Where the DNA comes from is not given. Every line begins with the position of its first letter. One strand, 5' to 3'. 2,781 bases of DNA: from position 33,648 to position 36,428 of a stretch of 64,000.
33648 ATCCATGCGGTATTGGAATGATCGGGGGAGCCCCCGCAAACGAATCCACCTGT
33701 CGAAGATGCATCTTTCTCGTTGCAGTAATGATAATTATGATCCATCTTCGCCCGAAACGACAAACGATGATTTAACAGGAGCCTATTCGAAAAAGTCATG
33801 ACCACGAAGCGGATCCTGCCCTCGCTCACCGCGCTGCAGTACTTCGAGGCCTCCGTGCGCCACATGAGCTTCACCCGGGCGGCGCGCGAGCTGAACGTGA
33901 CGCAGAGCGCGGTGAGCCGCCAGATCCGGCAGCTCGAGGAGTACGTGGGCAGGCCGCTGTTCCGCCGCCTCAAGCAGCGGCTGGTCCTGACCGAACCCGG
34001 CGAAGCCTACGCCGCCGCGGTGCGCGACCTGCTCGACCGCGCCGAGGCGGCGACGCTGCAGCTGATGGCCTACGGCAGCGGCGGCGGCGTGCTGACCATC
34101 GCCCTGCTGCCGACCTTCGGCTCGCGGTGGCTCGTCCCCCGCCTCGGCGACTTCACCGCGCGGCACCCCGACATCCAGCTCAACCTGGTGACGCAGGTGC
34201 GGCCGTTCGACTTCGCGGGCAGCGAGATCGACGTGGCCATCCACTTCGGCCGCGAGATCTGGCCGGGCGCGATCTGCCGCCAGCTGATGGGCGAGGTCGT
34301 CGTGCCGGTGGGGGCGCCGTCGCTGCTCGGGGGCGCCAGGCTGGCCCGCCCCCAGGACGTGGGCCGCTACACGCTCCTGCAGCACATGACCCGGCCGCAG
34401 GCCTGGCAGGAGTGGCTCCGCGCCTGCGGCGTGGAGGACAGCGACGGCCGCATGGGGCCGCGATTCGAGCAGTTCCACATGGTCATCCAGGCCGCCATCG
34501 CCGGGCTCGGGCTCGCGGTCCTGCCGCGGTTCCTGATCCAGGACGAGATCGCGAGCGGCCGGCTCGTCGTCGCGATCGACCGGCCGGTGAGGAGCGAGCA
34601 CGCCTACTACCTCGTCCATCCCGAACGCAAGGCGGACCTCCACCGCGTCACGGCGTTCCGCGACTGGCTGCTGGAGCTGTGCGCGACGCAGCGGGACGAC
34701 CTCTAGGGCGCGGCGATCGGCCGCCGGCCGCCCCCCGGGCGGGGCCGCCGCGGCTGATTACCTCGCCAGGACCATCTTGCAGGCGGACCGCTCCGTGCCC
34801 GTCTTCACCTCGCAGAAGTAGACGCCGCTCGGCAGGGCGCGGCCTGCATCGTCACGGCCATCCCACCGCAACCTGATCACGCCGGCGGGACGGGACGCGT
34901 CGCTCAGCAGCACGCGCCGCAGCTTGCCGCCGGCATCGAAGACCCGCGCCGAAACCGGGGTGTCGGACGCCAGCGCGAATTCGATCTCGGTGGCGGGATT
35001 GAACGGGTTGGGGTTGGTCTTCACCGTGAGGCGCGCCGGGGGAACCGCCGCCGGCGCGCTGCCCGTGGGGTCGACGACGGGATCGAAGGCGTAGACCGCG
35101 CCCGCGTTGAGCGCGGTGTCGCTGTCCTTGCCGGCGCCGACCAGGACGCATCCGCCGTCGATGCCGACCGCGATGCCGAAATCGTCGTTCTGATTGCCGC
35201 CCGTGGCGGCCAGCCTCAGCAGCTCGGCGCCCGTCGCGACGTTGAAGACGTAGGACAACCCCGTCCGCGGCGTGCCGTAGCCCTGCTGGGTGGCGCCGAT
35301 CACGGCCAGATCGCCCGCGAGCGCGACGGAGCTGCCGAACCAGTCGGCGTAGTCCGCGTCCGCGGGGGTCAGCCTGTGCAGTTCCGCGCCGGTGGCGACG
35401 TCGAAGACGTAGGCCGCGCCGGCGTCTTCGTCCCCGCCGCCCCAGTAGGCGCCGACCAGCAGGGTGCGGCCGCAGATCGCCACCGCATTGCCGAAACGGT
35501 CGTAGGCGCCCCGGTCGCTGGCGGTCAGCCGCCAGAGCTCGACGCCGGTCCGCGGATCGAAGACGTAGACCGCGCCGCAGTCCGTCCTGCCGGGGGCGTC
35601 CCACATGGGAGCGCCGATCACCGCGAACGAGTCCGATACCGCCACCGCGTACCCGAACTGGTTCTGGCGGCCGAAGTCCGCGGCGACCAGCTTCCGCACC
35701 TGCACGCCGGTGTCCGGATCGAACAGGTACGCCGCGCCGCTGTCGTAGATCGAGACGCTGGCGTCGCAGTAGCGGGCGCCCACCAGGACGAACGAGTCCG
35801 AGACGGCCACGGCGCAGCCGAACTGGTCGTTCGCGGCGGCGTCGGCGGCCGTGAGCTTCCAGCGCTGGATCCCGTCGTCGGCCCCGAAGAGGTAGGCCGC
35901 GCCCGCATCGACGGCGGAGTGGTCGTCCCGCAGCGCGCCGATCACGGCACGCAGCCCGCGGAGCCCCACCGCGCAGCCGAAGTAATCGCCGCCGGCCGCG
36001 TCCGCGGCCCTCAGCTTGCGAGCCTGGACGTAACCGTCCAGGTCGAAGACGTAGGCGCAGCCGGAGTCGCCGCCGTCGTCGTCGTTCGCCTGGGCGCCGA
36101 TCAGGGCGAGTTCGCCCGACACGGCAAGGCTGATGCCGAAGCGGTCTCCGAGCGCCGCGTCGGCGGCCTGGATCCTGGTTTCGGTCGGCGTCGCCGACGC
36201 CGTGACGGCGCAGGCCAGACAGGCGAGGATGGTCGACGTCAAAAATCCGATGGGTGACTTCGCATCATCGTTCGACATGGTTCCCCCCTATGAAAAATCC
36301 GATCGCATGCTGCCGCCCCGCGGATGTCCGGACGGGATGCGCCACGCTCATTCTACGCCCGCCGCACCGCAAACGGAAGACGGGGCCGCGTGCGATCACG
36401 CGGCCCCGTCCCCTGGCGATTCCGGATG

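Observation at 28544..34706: LysR-controlled operon combining LeuB/LeuC/LeuD homologues with a CoA-transferase and an HMG-CoA-lyase-like enzyme: an uncharacterised CoA-dependent catabolic pathway, not leucine biosynthesis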

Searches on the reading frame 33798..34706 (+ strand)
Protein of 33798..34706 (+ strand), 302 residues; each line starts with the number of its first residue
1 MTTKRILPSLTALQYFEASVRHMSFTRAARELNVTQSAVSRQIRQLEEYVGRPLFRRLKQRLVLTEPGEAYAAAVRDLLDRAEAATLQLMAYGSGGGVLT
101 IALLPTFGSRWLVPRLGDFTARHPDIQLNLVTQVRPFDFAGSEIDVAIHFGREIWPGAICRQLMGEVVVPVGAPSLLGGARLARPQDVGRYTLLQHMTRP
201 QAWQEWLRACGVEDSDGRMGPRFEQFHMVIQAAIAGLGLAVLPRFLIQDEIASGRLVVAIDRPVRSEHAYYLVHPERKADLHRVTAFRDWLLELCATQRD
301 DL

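Call 5: search_protein_families(library=pfam, proteins=[window:33798-34706:+])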
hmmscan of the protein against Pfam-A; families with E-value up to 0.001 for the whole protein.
window:33798-34706:+ (302 aa): 4 families
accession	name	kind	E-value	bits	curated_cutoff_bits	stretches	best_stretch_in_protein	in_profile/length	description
PF03466.25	LysR_substrate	-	5.4e-38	130.9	28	1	96-295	5-208/209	LysR substrate binding domain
PF00126.33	HTH_1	-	9.1e-23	80.4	26.6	1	10-69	1-60/60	Bacterial regulatory helix-turn-helix protein, lysR family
PF25213.1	HVO_A0261_N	-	0.00024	21.4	35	1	29-85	31-84/86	HVO_A0261 N-terminal domain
PF12840.13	HTH_20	-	0.00052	20.4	27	0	23-48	19-44/51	Helix-turn-helix domain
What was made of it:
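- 33798..34706 (+): LysR-family regulator (GcvA-like subfamily), divergent from the operon. Pfam HTH_1 plus LysR_substrate (call 5).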

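Call 6: search_protein_families(library=ncbifam, proteins=[window:33798-34706:+])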
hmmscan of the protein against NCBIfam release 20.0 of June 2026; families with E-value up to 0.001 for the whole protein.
window:33798-34706:+ (302 aa): 52 families (the best 25 are shown)
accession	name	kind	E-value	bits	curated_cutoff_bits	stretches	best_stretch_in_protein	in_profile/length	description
NF008352.0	PRK11139.1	subfamily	3.9e-97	325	288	1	5-299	3-296/305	transcriptional regulator GcvA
TIGR03418.1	chol_sulf_TF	equivalog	8.2e-62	208.8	324.8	1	9-292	2-289/291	choline sulfate utilization transcriptional regulator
NF041130.1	PenR_Burk_TF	exception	3.1e-50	171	625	1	2-293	2-287/292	beta-lactamase transcriptional regulator PenR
NF007491.0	PRK10086.1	equivalog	3.1e-50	170.8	316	1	10-295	19-309/313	DNA-binding transcriptional regulator DsdC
TIGR02036.1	dsdC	equivalog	7.1e-40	136.9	352.4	1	10-292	10-298/302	DNA-binding transcriptional regulator DsdC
NF040888.1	trans_reg_YafC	equivalog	6.4e-28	97.5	470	1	12-293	7-291/293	DNA-binding transcriptional regulator YafC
NF008416.0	PRK11242.1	equivalog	5.9e-24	84.9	277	1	12-153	5-150/300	transcriptional regulator CynR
NF011573.0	PRK14997.1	equivalog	2.5e-21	76.1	380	1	10-295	6-297/303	LysR family transcriptional regulator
NF045990.1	TransRegCbbRRhodb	equivalog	1e-20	74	450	2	10-135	8-135/304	LysR family regulator CbbR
NF040786.1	LysR_Sec_metab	equivalog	1.5e-19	70.1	250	1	11-132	4-126/298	selenium metabolism-associated LysR family transcriptional regulator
NF047520.1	trans_act_CidR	equivalog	5.5e-19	68.4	415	1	12-132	5-126/292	cidABC operon transcriptional activator CidR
NF007385.0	PRK09906.1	equivalog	8.2e-19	67.8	356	1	10-133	3-126/296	DNA-binding transcriptional regulator HcaR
NF002964.0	PRK03635.1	subfamily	1.6e-18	66.9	197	1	11-131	6-124/297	ArgP/LysG family DNA-binding transcriptional regulator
TIGR03339.1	phn_lysR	subfamily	2.3e-18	66.5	341.1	1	13-131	2-118/279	aminoethylphosphonate catabolism associated LysR family transcriptional regulator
NF045775.1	acetoin_reg_AlsR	exception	4e-18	65.9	430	1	10-244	3-244/290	acetoin biosynthesis transcriptional regulator AlsR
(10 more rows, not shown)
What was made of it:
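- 33798..34706 (+): It passes the NCBIfam NF008352 subfamily cut-off, 325 against 288 bits (call 6).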

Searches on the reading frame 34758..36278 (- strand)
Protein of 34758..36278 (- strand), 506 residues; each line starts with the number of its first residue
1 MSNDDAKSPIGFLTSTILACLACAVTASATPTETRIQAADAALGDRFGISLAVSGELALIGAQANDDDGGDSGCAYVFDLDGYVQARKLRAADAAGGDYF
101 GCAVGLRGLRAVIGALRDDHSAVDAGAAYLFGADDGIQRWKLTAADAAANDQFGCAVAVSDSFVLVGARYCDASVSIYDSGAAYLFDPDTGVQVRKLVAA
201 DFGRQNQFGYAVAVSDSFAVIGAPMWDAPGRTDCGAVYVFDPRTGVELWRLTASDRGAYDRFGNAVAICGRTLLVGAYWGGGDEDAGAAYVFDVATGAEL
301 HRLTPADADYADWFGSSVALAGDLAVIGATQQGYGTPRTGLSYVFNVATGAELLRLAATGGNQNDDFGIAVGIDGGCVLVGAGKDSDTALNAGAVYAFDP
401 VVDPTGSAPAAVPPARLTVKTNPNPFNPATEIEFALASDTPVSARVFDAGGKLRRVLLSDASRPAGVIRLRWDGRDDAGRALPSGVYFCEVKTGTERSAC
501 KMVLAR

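Call 12: search_protein_families(library=pfam, proteins=[window:34758-36278:-], max_evalue=0.001)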
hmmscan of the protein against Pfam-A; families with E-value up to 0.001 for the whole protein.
window:34758-36278:- (506 aa): 3 families
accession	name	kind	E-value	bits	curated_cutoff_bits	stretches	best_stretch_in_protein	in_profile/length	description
PF14312.12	FG-GAP_2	-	9.4e-88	288.7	23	7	250-292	6-49/49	FG-GAP repeat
PF13860.13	FlgD_ig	-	3.1e-07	30.7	27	1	431-494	13-76/79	FlgD Ig-like domain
PF13360.13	PQQ_2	-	8.7e-05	22.7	27.6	0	235-304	3-60/233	Outer membrane protein assembly factor BamB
